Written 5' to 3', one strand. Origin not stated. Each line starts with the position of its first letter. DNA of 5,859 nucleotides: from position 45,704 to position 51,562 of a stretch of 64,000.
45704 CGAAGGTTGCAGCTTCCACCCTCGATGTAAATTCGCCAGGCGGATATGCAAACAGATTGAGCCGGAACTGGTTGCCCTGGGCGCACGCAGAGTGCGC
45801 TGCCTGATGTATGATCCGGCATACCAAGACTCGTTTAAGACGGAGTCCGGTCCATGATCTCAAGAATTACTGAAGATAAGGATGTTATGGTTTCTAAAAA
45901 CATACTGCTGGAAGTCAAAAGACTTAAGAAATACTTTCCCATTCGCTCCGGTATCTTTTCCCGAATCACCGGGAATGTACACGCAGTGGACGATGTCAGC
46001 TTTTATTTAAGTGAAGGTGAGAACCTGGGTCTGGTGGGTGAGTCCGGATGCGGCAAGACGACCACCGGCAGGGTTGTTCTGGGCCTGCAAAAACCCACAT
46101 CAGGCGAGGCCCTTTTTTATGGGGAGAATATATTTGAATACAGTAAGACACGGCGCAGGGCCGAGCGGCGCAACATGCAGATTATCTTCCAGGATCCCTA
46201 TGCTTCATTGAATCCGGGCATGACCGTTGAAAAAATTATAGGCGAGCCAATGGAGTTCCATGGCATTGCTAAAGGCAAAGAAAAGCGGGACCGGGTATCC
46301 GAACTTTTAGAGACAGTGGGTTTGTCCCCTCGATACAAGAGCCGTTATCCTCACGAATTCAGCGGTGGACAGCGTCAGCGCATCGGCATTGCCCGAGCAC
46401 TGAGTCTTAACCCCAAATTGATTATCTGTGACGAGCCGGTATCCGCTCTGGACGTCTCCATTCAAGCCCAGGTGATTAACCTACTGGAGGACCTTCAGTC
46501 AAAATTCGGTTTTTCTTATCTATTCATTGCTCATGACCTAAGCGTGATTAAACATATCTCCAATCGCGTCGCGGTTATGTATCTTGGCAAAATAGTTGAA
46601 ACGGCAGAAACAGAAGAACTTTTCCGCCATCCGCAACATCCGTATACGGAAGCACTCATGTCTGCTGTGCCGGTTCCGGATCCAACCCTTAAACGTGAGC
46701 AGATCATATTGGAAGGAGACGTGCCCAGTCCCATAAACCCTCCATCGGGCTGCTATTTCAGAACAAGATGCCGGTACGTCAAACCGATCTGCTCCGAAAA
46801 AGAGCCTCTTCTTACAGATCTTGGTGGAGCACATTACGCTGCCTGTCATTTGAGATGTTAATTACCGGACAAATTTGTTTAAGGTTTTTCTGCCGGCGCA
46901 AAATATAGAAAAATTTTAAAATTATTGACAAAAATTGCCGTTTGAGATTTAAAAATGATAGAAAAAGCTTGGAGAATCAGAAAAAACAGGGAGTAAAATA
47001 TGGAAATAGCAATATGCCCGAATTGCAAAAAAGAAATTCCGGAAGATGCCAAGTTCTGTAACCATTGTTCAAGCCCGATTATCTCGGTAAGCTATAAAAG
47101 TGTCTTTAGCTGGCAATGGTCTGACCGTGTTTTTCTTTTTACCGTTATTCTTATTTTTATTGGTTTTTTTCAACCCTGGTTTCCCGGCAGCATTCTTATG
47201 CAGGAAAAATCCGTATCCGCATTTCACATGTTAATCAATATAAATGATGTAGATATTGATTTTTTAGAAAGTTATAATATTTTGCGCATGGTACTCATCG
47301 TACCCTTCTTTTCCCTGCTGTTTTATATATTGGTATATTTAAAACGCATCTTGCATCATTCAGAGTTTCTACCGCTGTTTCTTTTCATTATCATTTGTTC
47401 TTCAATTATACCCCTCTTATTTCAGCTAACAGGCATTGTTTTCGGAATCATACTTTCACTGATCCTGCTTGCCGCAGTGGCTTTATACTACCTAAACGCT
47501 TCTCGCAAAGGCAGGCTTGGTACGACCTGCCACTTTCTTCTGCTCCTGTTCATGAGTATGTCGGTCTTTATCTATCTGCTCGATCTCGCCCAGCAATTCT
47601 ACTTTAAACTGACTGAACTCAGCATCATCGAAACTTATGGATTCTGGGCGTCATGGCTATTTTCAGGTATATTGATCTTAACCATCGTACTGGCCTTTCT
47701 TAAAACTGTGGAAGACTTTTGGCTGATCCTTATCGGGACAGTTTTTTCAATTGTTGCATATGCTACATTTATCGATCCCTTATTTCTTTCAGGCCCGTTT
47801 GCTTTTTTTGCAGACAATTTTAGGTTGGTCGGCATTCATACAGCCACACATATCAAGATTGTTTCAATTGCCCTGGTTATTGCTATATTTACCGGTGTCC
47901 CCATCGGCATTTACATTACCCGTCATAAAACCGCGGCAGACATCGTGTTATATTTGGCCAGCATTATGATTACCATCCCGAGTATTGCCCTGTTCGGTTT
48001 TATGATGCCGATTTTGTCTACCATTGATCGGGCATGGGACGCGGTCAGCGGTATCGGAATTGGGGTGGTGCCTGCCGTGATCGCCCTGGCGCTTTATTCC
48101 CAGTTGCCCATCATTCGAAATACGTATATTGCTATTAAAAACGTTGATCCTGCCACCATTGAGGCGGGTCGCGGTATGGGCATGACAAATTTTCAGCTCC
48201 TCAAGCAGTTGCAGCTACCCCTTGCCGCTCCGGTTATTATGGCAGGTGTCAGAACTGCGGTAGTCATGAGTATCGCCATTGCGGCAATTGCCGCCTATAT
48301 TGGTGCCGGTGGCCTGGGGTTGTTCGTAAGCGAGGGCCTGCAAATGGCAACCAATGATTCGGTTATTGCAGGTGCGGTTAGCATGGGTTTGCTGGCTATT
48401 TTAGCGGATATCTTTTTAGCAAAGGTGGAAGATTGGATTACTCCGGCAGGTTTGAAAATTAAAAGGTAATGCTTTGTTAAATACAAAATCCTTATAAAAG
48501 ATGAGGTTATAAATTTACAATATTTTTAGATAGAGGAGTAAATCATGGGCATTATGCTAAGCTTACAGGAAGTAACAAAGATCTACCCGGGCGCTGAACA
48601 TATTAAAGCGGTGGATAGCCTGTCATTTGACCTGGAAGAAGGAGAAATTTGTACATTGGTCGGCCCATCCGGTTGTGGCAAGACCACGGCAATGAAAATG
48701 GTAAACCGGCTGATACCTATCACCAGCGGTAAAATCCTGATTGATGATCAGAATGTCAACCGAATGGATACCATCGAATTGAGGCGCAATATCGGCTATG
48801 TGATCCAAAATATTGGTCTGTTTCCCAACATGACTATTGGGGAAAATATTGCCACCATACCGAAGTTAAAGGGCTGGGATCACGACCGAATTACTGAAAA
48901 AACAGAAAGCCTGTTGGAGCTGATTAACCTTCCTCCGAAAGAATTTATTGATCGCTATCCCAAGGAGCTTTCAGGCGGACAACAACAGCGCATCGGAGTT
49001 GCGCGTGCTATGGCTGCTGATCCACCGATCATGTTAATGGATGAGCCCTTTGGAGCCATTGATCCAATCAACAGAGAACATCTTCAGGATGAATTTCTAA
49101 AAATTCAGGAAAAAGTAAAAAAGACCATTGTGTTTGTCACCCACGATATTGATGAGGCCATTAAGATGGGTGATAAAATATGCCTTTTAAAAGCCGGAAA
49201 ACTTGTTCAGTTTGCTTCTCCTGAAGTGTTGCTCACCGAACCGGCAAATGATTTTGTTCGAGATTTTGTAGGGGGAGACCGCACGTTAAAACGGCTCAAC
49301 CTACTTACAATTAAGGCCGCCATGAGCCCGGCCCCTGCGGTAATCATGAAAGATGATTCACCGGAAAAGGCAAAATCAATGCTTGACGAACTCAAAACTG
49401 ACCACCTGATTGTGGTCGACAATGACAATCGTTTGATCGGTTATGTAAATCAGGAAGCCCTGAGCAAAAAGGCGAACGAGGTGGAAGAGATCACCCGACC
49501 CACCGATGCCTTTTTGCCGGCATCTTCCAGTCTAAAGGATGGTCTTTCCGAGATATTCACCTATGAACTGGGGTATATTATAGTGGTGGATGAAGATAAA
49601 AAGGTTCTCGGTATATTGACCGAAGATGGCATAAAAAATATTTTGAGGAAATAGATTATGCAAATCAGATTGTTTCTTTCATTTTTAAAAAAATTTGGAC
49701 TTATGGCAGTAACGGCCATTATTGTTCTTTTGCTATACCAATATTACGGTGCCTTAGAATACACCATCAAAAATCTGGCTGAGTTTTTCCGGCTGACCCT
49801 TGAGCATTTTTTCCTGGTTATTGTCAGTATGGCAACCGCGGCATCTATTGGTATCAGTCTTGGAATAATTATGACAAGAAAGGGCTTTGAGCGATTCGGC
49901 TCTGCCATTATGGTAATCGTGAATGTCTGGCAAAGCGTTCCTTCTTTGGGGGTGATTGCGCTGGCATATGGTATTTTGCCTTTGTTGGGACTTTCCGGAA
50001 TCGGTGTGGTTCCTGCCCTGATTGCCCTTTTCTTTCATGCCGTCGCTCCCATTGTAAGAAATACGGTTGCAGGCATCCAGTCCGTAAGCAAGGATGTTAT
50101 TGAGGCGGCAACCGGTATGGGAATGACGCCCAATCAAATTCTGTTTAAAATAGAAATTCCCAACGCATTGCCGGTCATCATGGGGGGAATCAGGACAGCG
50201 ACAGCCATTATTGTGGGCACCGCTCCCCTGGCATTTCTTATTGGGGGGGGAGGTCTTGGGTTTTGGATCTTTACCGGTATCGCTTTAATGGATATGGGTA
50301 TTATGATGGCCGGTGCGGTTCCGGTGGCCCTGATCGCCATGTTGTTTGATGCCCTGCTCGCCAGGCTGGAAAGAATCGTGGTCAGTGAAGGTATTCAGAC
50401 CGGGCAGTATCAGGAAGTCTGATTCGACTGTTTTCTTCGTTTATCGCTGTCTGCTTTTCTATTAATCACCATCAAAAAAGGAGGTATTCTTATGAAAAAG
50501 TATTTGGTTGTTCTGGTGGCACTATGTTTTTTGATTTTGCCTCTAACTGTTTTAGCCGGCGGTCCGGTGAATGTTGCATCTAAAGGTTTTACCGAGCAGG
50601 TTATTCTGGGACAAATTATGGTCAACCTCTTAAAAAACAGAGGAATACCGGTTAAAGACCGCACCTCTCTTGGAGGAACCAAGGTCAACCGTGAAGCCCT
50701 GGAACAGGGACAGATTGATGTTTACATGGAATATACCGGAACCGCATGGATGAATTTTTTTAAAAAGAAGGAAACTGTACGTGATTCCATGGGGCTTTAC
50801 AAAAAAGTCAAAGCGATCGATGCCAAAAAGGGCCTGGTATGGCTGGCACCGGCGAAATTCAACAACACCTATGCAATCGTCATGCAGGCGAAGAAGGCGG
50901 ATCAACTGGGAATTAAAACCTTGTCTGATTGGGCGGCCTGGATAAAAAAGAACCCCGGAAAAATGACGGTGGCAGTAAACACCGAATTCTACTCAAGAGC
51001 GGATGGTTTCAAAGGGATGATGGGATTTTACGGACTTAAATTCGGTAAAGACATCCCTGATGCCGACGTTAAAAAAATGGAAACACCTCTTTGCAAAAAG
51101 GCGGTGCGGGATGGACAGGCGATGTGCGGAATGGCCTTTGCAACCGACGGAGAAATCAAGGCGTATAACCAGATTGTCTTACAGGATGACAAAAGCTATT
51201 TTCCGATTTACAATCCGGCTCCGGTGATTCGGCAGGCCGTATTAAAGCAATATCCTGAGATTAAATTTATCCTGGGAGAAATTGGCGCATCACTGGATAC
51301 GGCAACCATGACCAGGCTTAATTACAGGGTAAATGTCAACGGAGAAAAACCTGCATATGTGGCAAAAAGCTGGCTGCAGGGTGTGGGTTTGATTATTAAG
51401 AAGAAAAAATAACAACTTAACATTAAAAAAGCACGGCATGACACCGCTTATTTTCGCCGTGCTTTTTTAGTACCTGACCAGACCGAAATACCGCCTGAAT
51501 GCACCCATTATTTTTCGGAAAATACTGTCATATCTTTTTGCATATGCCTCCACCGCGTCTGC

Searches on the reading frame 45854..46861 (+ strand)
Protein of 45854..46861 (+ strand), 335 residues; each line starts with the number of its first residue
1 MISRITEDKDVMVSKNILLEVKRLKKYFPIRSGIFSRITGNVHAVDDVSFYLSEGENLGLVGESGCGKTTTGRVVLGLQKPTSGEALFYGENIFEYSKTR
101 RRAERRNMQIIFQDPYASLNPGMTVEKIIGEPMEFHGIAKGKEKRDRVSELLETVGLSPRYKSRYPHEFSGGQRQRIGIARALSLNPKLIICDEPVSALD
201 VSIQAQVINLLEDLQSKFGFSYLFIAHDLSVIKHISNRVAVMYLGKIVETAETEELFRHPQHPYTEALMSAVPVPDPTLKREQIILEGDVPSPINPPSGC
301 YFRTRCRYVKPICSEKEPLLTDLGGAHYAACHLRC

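Call 4: search_protein_families(library=pfam, proteins=[window:45854-46861:+])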
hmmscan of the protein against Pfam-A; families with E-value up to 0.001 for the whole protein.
window:45854-46861:+ (335 aa): 3 families
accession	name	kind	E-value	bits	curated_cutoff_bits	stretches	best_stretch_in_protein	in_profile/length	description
PF00005.33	ABC_tran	-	3.1e-33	115.7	25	1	46-196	2-136/137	ABC transporter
PF08352.17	oligo_HPY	-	8.3e-20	71.4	27.1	1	248-313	1-65/65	Oligopeptide/dipeptide transporter, C-terminal region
PF02463.25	SMC_N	-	0.00063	19.7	40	1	59-242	28-212/220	RecF/RecN/SMC N terminal domain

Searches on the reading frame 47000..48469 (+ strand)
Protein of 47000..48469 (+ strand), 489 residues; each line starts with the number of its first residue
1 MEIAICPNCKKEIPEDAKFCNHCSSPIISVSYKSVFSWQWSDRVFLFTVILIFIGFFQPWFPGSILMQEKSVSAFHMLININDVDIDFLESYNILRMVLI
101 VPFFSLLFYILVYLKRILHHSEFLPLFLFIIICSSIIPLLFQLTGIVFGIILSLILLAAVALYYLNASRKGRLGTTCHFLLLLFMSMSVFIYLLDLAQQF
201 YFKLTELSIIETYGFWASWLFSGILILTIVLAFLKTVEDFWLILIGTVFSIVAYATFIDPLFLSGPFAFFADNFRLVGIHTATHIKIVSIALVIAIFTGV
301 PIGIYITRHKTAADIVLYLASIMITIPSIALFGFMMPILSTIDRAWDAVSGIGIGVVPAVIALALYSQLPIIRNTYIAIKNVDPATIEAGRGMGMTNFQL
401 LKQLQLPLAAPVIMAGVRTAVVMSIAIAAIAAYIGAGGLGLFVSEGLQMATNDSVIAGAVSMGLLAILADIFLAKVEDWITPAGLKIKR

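Call 4: search_protein_families(library=pfam, proteins=[window:47000-48469:+])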
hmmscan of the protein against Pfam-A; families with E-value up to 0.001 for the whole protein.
window:47000-48469:+ (489 aa): 4 families
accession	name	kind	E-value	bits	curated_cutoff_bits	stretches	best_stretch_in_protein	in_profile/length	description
PF00528.27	BPD_transp_1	-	9.8e-21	74.7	26.4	1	299-478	1-180/184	Binding-protein-dependent transport system inner membrane component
PF13240.11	Zn_Ribbon_1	-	6.3e-06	26.2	25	1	6-26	2-22/23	zinc-ribbon domain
PF12773.13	DZR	-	6.2e-05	23.5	27.3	1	6-27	1-22/45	Double zinc ribbon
PF24460.1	DUF7575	-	0.00028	20.6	28.5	1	6-26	6-26/28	Domain of unknown function (DUF7575)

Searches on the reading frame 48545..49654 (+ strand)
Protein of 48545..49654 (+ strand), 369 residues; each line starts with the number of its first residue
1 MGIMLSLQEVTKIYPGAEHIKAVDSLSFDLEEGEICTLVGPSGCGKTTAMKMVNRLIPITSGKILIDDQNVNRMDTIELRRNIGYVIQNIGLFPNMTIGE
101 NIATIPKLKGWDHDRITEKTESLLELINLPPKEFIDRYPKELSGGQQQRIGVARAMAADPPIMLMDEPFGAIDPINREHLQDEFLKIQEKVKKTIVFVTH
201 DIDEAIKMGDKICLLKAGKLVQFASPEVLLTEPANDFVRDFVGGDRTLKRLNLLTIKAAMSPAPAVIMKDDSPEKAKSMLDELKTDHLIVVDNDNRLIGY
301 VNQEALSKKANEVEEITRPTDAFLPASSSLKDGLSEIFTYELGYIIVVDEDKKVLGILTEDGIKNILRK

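Call 8: search_protein_families(library=pfam, proteins=[window:48545-49654:+], max_evalue=0.00001)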
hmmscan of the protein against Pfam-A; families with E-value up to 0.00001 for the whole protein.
window:48545-49654:+ (369 aa): 2 families
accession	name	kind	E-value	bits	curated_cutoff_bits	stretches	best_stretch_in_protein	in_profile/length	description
PF00005.33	ABC_tran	-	2.3e-35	122.6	25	1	24-169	2-136/137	ABC transporter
PF00571.33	CBS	-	1.6e-12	48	24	0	257-307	2-52/57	CBS domain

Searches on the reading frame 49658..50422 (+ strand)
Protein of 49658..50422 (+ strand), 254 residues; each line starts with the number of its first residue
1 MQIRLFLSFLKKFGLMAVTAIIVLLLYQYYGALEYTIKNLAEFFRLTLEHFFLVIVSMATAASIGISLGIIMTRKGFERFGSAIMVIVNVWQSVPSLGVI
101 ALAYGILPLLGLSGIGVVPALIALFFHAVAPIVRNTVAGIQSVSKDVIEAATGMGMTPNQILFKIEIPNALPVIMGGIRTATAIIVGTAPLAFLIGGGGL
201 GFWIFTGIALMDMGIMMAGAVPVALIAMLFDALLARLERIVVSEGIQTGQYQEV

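Call 8: search_protein_families(library=pfam, proteins=[window:49658-50422:+], max_evalue=0.00001)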
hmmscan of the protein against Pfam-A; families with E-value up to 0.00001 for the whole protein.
window:49658-50422:+ (254 aa): 1 family
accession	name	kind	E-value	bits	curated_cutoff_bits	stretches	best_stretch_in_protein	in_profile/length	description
PF00528.27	BPD_transp_1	-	1.4e-26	93.8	26.4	1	65-239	1-180/184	Binding-protein-dependent transport system inner membrane component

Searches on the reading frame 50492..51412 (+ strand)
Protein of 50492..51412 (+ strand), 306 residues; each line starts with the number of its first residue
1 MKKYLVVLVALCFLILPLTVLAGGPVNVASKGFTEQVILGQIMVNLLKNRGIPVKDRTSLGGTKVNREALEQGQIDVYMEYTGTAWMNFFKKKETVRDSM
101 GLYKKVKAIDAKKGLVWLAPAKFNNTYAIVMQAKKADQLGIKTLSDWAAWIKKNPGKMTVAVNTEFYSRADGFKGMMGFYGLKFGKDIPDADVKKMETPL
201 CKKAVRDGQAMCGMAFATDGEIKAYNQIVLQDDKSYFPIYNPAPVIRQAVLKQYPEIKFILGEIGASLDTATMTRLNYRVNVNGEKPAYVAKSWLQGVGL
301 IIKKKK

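Call 9: search_protein_families(library=pfam, proteins=[window:50492-51412:+], max_evalue=0.00001)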
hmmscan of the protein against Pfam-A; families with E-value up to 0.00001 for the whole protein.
window:50492-51412:+ (306 aa): 1 family
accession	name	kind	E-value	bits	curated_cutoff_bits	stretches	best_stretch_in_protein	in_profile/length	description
PF04069.17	OpuAC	-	8e-62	209.6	21.2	1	25-296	2-256/257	Substrate binding domain of ABC-type glycine betaine transport system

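Call 61: search_protein_families(library=ncbifam, proteins=[window:50492-51412:+], max_evalue=0.00001)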
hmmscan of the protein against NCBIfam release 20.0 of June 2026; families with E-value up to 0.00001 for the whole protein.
window:50492-51412:+ (306 aa): 1 family
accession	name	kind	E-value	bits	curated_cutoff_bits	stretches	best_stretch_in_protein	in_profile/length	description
NF049931.1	GlyBetbindOsmF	equivalog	4.9e-61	206.3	400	1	25-301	4-282/283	glycine betaine ABC transporter substrate-binding protein OsmF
